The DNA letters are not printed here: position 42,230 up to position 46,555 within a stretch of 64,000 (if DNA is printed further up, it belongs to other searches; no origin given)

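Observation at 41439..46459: Self-contained two-gene unit: a 1341-aa degenerate RecQ-like protein plus a tail-anchored coiled-coil protein, with no assignable function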

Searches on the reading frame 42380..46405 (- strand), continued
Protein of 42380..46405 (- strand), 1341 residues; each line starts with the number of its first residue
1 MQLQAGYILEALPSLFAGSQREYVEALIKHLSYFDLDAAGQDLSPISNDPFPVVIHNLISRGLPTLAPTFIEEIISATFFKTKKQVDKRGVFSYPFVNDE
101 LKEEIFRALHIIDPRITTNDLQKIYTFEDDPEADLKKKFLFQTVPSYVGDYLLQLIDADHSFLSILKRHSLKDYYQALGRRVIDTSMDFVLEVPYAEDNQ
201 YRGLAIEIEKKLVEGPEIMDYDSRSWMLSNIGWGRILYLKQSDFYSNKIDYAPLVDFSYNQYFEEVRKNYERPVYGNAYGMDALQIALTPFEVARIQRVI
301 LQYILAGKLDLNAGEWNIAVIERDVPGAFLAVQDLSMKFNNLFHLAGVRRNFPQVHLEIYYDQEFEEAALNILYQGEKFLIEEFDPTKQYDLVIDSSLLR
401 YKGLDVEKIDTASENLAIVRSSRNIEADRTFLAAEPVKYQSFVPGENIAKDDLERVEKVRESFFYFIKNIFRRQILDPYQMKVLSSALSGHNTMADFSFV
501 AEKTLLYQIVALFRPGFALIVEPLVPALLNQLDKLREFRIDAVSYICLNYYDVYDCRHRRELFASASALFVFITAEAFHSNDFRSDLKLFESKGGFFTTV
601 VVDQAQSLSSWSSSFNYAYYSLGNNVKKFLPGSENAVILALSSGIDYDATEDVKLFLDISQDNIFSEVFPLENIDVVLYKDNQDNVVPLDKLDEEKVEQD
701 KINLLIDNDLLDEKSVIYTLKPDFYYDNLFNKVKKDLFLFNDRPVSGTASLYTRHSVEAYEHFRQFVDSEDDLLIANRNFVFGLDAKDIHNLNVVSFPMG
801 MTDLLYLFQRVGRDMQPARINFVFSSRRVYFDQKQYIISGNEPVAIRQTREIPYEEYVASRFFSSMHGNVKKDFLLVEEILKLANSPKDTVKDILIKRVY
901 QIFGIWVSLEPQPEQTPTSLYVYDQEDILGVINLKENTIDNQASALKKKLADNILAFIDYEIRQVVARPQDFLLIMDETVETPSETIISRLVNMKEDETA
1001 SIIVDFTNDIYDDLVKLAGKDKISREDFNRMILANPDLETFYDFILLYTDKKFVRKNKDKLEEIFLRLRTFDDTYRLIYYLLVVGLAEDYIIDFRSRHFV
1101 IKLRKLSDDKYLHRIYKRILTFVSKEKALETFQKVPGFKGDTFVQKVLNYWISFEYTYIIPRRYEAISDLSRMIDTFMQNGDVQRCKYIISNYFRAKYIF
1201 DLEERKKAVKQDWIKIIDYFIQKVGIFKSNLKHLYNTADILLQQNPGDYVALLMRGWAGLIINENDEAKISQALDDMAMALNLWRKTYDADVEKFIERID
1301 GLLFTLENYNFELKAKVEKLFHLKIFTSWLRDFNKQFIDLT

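Call 67: get_annotated_region(hit=H2, flank=12000)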
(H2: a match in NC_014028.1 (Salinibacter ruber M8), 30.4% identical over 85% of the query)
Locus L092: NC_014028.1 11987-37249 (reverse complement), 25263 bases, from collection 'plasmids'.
description: Salinibacter ruber M8 plasmid pSR56, complete sequence
organism: Salinibacter ruber M8 (NCBI taxid 761659)
taxonomy: Bacteria; Rhodothermota; Rhodothermia; Rhodothermales; Salinibacteraceae; Salinibacter; Salinibacter ruber; Salinibacter ruber M8
host: -; source: -; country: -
typing (MOB-suite, as given by PLSDB): non-mobilizable
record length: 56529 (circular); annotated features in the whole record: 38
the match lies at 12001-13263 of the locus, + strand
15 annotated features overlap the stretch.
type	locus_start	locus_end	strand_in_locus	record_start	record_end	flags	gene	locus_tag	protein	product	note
CDS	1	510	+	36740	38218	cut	-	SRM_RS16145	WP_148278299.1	restriction endonuclease subunit S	GO:0006304 - DNA modification [Evidence IEA]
CDS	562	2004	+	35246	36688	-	-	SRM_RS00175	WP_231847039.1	ATP-binding protein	-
CDS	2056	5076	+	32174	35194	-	-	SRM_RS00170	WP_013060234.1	type I restriction endonuclease subunit R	-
CDS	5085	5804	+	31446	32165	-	-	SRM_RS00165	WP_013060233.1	SprT family zinc-dependent metalloprotease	GO:0006508 - proteolysis [Evidence IEA]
CDS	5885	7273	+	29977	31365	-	-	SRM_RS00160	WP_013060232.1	class I SAM-dependent DNA methyltransferase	-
CDS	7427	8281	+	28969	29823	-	-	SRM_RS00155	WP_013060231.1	GIY-YIG nuclease family protein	-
CDS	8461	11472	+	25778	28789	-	-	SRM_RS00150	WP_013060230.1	hypothetical protein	-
CDS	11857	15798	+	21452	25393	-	-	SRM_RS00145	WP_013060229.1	DEAD/DEAH box helicase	-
CDS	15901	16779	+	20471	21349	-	-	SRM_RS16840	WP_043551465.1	hypothetical protein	-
CDS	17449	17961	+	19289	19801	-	-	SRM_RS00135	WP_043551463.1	winged helix DNA-binding protein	GO:0006355 - regulation of DNA-templated transcription [Evidence IEA]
CDS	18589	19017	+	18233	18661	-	-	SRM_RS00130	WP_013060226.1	hypothetical protein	-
CDS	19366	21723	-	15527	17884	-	recJ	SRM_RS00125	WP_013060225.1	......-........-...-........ exonuclease RecJ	GO:0006310 - DNA recombination [Evidence IEA]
CDS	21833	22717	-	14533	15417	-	-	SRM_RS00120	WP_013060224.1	PD-(D/E)XK nuclease family protein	-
CDS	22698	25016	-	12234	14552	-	-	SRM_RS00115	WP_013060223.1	ATP-dependent helicase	-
CDS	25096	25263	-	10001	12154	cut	-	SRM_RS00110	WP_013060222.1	hypothetical protein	-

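Call 71: find_encoding_contigs(protein=P0005, flank=8000, max_places=1)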
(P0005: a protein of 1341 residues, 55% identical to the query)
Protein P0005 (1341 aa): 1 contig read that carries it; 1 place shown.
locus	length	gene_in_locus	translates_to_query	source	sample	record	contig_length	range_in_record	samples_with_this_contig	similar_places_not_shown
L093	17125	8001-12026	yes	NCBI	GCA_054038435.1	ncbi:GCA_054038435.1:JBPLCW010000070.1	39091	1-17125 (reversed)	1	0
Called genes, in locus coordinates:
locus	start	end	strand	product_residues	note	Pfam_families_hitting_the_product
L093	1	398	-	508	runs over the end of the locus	PF00082:Peptidase_S8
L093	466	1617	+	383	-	-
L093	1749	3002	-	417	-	PF12704:MacB_PCD, PF02687:FtsX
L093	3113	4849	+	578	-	PF03577:Peptidase_C69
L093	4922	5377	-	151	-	PF14126:DUF4293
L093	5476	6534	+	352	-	-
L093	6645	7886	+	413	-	PF00675:Peptidase_M16, PF05193:Peptidase_M16_C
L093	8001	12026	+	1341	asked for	PF00270:DEAD (weak)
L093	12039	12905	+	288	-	-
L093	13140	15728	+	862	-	PF02861:Clp_N, PF23569:NBD_SMAX1, PF00004:AAA, PF17871:AAA_lid_9, PF00004:AAA, PF07724:AAA_2, PF07728:AAA_5, PF10431:ClpB_D2-small, +12 more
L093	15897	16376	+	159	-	-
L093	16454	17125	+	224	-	?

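Call 72: find_encoding_contigs(protein=P0010, flank=8000, max_places=1)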
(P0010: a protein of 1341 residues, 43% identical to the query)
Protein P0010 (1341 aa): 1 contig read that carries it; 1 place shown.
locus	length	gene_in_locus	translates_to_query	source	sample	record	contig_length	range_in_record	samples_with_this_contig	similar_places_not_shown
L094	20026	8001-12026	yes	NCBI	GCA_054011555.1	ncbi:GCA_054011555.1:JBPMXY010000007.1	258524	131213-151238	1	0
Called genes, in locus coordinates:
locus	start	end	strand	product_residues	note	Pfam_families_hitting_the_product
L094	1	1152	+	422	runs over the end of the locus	PF05193:Peptidase_M16_C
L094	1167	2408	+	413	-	PF04389:Peptidase_M28, PF16254:DUF4910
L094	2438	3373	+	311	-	PF04055:Radical_SAM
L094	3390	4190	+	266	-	PF00459:Inositol_P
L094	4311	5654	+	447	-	PF00291:PALP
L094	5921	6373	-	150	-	PF00717:Peptidase_S24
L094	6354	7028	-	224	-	PF00588:SpoU_methylase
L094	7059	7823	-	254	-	PF00753:Lactamase_B, PF23023:Anti-Pycsar_Apyc1, PF12706:Lactamase_B_2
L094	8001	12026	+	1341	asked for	PF00271:Helicase_C (weak)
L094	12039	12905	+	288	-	-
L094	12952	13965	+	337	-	PF06144:DNA_pol3_delta, PF21694:DNA_pol3_delta_C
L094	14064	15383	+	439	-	PF00009:GTP_EFTU, PF01926:MMR_HSR1, PF02421:FeoB_N, PF04548:AIG1 (weak), PF00009:GTP_EFTU, PF01926:MMR_HSR1, PF02421:FeoB_N, PF14714:KH_dom-like, +6 more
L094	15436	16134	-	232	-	PF01746:tRNA_m1G_MT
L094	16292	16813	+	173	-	PF04191:PEMT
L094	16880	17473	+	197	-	PF00293:NUDIX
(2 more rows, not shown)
